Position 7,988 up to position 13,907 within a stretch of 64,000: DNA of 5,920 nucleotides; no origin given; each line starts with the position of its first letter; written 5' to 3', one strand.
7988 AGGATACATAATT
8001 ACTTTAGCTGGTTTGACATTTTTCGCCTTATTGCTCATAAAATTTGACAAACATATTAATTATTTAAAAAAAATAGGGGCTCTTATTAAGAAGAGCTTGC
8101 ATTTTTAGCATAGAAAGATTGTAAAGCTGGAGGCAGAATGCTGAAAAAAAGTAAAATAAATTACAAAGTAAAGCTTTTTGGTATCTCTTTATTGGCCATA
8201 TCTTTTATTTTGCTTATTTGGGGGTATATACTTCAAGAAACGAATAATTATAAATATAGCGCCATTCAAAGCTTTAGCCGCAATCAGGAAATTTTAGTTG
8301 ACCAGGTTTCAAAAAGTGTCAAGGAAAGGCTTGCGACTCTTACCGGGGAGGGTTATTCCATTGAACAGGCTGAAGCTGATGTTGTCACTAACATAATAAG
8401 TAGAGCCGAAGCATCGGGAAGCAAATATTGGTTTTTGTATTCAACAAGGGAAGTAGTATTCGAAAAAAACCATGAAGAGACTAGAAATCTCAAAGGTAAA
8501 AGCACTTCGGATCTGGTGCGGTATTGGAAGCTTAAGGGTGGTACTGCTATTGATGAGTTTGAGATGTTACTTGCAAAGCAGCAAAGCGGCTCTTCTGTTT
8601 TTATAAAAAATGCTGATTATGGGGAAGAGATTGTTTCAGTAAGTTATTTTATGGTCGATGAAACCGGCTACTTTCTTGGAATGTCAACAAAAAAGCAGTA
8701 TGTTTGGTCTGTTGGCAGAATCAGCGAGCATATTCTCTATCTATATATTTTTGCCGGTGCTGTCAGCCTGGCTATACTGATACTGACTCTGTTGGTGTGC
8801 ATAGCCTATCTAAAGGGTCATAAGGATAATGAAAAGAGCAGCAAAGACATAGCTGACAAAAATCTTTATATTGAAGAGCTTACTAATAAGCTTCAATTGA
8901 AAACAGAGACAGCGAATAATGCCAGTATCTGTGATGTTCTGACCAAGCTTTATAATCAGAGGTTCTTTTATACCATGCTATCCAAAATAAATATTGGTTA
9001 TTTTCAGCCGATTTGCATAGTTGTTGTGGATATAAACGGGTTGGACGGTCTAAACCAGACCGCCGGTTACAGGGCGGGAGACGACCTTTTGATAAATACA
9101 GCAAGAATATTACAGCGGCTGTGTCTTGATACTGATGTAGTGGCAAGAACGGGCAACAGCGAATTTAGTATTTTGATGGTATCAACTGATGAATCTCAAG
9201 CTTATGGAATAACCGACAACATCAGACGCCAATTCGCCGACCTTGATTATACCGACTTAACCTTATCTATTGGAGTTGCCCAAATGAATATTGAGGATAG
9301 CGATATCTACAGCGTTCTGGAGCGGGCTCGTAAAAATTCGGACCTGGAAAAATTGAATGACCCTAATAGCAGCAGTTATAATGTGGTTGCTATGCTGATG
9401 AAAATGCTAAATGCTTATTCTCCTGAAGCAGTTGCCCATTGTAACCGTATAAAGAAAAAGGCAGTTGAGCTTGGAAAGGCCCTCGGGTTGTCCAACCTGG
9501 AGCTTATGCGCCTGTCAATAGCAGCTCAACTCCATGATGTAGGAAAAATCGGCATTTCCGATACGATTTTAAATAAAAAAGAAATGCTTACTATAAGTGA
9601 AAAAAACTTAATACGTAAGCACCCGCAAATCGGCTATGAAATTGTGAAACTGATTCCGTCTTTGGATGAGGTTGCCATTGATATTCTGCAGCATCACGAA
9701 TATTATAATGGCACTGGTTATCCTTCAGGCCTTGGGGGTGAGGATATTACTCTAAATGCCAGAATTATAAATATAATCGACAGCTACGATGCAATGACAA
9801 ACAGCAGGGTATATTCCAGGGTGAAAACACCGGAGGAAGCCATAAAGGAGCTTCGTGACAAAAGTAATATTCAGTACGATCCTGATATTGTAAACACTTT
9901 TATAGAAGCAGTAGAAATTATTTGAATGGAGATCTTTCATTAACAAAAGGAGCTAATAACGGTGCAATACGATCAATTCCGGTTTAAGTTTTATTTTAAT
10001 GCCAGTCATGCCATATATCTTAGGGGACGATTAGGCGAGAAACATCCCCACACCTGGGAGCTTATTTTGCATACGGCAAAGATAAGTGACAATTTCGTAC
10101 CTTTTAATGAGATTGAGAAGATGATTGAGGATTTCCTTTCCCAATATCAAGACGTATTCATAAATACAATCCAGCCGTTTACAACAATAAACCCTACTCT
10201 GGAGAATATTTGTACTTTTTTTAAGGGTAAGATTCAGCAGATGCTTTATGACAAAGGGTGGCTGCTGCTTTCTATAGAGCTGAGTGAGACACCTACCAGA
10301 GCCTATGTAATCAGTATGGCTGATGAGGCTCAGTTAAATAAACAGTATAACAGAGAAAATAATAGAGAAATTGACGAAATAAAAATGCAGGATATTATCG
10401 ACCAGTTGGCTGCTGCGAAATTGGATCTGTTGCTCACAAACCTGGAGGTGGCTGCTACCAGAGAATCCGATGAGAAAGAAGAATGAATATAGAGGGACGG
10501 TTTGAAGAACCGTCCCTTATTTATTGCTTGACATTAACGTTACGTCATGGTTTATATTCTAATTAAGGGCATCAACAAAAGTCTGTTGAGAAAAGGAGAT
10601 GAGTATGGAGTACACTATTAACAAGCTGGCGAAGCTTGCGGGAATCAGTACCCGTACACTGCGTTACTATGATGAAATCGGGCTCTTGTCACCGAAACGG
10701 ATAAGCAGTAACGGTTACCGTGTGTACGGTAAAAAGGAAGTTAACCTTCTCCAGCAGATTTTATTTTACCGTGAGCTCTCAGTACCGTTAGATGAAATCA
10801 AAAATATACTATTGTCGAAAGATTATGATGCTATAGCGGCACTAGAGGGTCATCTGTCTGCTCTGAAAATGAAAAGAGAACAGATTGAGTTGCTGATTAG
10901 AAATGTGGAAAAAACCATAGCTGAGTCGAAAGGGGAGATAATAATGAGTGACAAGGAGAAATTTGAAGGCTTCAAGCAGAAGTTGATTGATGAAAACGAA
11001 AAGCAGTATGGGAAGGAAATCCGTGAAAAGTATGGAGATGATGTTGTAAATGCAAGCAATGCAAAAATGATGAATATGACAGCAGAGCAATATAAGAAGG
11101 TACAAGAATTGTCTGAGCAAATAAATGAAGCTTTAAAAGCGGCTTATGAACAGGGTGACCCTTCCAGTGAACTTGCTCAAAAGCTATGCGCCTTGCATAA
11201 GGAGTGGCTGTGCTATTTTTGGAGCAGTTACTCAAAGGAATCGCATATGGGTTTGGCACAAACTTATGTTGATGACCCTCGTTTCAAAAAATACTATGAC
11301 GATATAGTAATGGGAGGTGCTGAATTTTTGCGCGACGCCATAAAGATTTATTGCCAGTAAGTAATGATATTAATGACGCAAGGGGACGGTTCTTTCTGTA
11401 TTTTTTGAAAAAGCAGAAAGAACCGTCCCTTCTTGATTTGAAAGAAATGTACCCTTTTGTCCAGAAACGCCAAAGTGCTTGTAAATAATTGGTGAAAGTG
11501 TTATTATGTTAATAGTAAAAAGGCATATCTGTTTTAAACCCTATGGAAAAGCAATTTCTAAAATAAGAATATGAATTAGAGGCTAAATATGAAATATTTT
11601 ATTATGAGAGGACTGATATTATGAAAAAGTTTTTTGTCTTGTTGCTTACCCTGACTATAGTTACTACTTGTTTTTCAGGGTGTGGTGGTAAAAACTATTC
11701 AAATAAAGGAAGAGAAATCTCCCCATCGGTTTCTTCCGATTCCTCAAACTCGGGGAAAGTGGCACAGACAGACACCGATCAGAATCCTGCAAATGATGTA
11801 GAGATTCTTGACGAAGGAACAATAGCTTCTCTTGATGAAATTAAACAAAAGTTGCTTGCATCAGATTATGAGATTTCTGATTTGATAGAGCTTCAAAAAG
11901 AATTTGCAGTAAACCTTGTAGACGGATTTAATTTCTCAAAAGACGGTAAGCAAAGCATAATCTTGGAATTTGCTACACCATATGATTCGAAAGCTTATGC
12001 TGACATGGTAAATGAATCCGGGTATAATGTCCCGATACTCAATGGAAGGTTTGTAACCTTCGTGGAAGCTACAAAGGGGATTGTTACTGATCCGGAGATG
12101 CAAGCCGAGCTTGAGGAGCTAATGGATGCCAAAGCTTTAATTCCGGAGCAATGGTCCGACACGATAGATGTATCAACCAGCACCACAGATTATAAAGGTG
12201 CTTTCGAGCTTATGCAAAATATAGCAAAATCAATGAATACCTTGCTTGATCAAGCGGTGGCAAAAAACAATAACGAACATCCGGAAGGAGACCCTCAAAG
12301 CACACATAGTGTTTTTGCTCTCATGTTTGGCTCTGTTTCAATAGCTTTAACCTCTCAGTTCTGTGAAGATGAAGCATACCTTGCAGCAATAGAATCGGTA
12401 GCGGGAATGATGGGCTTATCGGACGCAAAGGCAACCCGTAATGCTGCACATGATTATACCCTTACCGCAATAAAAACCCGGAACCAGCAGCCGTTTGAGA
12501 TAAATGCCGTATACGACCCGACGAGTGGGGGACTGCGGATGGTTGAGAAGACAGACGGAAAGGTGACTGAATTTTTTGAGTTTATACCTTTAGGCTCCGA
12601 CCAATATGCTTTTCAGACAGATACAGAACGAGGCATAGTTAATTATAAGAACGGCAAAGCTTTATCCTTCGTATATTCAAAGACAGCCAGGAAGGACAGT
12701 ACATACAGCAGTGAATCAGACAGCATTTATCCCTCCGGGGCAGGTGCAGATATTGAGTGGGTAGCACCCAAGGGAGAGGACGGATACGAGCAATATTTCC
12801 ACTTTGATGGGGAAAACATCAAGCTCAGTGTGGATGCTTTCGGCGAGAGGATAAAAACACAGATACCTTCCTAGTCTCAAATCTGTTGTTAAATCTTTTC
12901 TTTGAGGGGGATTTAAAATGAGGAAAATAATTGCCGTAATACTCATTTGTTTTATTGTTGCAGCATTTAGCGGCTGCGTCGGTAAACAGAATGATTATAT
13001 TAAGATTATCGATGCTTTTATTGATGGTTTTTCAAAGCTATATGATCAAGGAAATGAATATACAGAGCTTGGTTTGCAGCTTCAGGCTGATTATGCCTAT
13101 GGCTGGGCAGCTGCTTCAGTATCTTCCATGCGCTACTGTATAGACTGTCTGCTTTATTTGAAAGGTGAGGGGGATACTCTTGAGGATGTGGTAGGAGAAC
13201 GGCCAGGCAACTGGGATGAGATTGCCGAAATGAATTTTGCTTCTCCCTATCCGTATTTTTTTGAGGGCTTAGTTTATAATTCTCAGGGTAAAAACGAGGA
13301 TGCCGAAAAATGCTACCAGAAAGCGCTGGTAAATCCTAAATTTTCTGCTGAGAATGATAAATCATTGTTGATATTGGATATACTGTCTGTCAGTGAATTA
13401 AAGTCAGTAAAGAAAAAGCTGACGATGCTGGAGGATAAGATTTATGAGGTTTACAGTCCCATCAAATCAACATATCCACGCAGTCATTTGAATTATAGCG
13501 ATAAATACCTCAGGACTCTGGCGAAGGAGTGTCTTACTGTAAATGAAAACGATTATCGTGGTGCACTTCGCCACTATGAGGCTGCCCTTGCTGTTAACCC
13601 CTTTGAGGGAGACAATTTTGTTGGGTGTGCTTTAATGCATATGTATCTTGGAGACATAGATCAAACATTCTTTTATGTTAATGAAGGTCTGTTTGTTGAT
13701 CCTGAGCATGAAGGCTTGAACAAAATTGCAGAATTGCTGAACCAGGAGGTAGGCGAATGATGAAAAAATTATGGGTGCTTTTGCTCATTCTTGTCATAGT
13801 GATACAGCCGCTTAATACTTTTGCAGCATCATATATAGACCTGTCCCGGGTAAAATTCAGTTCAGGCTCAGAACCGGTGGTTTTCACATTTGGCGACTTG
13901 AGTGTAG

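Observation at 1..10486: XrtG-type exosortase locus combining a sorting enzyme, a tail-bearing substrate, a processive GT2, a Dpm1-like GT2 and two giant GT-C-like membrane proteins, next to c-di-GMP and PTPS-like genes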

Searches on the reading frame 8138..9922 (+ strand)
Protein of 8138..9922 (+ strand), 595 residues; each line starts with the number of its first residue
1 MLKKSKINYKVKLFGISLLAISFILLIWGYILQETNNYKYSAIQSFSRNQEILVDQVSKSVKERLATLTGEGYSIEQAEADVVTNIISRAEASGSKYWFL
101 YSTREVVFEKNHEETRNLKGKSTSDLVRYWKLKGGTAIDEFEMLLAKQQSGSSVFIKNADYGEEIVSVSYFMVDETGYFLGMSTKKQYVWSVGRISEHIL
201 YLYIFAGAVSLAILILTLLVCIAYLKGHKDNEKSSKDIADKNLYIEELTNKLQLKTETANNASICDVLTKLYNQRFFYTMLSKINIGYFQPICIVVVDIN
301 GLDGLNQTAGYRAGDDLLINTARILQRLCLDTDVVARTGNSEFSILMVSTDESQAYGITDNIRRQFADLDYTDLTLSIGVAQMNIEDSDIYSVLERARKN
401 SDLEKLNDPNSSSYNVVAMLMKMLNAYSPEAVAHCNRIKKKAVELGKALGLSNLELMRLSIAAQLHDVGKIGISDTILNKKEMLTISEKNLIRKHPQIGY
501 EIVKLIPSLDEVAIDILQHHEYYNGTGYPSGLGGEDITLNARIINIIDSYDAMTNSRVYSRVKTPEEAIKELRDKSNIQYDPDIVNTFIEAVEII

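Call 3: search_protein_families(library=ncbifam, proteins=[window:8138-9922:+], max_evalue=0.01)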
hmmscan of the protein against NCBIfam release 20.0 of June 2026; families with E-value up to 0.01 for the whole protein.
window:8138-9922:+ (595 aa): 23 families
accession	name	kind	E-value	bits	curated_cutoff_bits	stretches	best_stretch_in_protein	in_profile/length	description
NF053512.1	nitric_RR_NosR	exception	3.2e-38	131.9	400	1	399-593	159-355/422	response regulator c-di-GMP phosphodiesterase, NosR family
NF007135.0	PRK09581.1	equivalog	1.1e-19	70.6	474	1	249-399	278-439/457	PleD family two-component system response regulator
TIGR00254.1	GGDEF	domain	6e-19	68.4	37.4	1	261-399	3-151/168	diguanylate cyclase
NF041606.1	dguan_cyc_DgcA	equivalog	1.1e-17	64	370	1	152-400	60-324/340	diguanylate cyclase DgcA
NF038266.1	diguan_SiaD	equivalog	1.4e-17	64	290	1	256-398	87-238/252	biofilm regulation diguanylate cyclase SiaD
NF007423.1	PRK09966.1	equivalog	1.9e-16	60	325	1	245-397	221-382/390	diguanylate cyclase DgcN/YfiN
NF040885.1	diguan_DgcJ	equivalog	6.5e-14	51.6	500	1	259-388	337-470/493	diguanylate cyclase DgcJ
NF051473.1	DigCycDgcsShew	equivalog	2.6e-13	50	400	1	242-388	116-265/291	diguanylate cyclase DgcS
NF007380.0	PRK09894.1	equivalog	2.5e-12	46.8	256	1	243-386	108-259/296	diguanylate cyclase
NF047654.1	DiguCycDgcRLepto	equivalog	3e-11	42.8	500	1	257-372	127-245/295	diguanylate cyclase DgcR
NF007298.0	PRK09776.1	equivalog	6.3e-10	37.6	1135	1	243-395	665-825/1111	diguanylate cyclase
NF052458.1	PhdiestGepA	equivalog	8.1e-10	37.5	1200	1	246-367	408-527/840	phosphodiesterase GepA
NF011955.1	PRK15426.1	equivalog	8.9e-10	37.3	408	1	264-368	399-506/564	cellulose biosynthesis regulator diguanylate cyclase DgcQ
NF007599.0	PRK10245.1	equivalog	9.4e-10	37.5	402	1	261-386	208-341/371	diguanylate cyclase AdrA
NF045673.1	c-di-GMPRcptLapD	equivalog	3.7e-09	35.4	1020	1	254-385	227-364/647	cyclic di-GMP receptor LapD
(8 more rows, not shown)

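Call 4: search_protein_families(library=pfam, proteins=[window:8138-9922:+], max_evalue=0.01)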
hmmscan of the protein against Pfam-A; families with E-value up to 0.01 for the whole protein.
window:8138-9922:+ (595 aa): 3 families
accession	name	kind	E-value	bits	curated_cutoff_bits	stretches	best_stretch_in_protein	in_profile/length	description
PF13487.12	HD_5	-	1e-34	120.1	27.2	1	419-584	2-170/170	HD domain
PF00990.26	GGDEF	-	5e-20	72.3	23.8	1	264-401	2-151/161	Diguanylate cyclase, GGDEF domain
PF01966.28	HD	-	8.5e-17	61.9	22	1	434-553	4-116/116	HD domain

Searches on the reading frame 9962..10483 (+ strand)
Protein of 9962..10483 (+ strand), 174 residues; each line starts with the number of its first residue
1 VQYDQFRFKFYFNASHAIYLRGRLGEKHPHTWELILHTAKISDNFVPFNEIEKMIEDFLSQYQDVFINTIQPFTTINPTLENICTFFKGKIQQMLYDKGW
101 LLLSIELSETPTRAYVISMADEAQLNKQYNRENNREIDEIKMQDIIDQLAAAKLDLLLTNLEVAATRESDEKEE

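Call 3: search_protein_families(library=ncbifam, proteins=[window:9962-10483:+], max_evalue=0.01)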
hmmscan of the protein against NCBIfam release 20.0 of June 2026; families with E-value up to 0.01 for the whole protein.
window:9962-10483:+ (174 aa): 2 families
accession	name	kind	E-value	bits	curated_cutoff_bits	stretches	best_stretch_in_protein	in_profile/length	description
TIGR03112.1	6_pyr_pter_rel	hypoth_equivalog_domain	4e-43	146.3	69.35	1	6-117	1-112/113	6-pyruvoyl tetrahydropterin synthase-related domain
TIGR03367.1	queuosine_QueD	equivalog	5.7e-07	29.9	89.25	1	8-92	4-91/92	6-carboxytetrahydropterin synthase QueD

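Call 4: search_protein_families(library=pfam, proteins=[window:9962-10483:+], max_evalue=0.01)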
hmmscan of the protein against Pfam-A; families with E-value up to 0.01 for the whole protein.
window:9962-10483:+ (174 aa): 1 family
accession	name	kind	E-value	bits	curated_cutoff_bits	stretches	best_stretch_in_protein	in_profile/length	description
PF01242.24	PTPS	-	4.4e-16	59.4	22.4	1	8-117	4-118/121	6-pyruvoyl tetrahydropterin synthase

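Call 28: search_solved_structures(query=window:9962-10483:+, max_evalue=0.01, show_alignments=3)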
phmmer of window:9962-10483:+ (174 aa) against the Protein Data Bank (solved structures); distinct sequences matched with E-value up to 0.01: 0.

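Call 53: search_solved_structures(query=A4, max_evalue=1, show_alignments=3)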
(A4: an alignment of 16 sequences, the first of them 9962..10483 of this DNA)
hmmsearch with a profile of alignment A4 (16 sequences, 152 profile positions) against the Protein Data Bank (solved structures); distinct sequences matched with E-value up to 1: 10.
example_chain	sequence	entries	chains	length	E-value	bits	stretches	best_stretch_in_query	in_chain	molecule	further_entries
2dj6_A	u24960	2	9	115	1.7e-05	27.7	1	12-95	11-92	hypothetical protein PH0634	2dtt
2g64_A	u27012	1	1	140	0.00043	23.1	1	21-114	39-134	Putative 6-pyruvoyl tetrahydrobiopterin synthase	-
2oba_A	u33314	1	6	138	0.003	20.4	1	22-97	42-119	Probable 6-pyruvoyl tetrahydrobiopterin synthase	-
1y13_A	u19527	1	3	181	0.011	18.5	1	10-68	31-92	6-pyruvoyl tetrahydropterin synthase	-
3i2b_A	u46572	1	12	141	0.042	16.6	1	26-110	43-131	6-pyruvoyl tetrahydrobiopterin synthase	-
4ntm_A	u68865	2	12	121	0.29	13.9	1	10-95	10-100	6-carboxy-5,6,7,8-tetrahydropterin synthase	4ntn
4ntk_A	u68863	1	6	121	0.29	13.9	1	10-95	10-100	6-carboxy-5,6,7,8-tetrahydropterin synthase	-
1b66_A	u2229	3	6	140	0.53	13.1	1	26-96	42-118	6-PYRUVOYL TETRAHYDROPTERIN SYNTHASE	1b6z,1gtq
3m0n_A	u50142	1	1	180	0.63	12.8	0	10-67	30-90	Putative 6-pyruvoyl tetrahydrobiopterin synthase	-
3lze_A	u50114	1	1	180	0.69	12.7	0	10-67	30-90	Putative 6-pyruvoyl tetrahydrobiopterin synthase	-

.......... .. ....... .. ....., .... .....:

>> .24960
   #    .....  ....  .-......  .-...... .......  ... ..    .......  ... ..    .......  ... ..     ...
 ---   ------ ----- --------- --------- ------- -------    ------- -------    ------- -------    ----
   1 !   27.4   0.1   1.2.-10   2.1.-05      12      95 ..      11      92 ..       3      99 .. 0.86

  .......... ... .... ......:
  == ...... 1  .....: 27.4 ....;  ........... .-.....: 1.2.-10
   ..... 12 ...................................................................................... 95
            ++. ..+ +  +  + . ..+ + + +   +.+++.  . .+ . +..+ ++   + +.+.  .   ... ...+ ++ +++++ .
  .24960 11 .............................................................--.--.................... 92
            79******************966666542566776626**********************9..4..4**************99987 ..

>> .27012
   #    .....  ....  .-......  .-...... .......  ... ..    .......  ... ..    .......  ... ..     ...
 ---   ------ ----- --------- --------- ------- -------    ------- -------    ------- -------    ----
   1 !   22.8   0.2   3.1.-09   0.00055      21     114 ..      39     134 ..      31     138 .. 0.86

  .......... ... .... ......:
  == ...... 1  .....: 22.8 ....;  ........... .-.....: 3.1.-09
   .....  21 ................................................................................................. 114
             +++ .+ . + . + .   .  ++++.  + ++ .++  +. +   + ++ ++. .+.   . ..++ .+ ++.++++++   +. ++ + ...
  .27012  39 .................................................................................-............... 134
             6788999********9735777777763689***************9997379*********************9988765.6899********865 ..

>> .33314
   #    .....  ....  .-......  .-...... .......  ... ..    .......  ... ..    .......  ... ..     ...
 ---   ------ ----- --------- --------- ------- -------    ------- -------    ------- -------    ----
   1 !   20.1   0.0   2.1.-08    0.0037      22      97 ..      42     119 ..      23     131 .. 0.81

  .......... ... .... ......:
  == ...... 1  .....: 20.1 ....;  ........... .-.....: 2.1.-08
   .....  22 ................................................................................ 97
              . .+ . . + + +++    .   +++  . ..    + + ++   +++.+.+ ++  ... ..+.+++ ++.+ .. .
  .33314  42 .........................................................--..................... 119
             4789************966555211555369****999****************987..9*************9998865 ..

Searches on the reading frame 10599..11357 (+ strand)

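Call 69: search_protein_families(library=pfam, proteins=[window:10599-11357:+], max_evalue=0.0001)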
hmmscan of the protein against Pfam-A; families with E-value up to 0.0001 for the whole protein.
window:10599-11357:+ (253 aa): 3 families
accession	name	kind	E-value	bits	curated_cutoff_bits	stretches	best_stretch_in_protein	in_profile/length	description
PF07739.18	TipAS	-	1.7e-38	132.1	23.8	1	137-251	1-117/117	TipAS antibiotic-recognition domain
PF13411.12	MerR_1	-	7.1e-18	64.9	21.6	1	5-72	1-67/69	MerR HTH family regulatory protein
PF00376.29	MerR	-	6.3e-16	58.3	28.2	1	6-43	1-38/38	MerR family regulatory protein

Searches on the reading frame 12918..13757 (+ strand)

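Call 69: search_protein_families(library=pfam, proteins=[window:12918-13757:+], max_evalue=0.0001)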
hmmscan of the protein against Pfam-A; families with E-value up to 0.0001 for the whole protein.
window:12918-13757:+ (280 aa): 3 families
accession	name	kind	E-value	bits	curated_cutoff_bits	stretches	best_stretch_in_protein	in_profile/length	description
PF00515.34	TPR_1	-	5.1e-10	39.2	27.8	0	115-137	6-28/34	Tetratricopeptide repeat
PF07719.23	TPR_2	-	5e-07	29.8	27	0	112-137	3-28/34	Tetratricopeptide repeat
PF13414.12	TPR_11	-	5.3e-05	23.3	26.8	0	117-137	1-21/42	TPR repeat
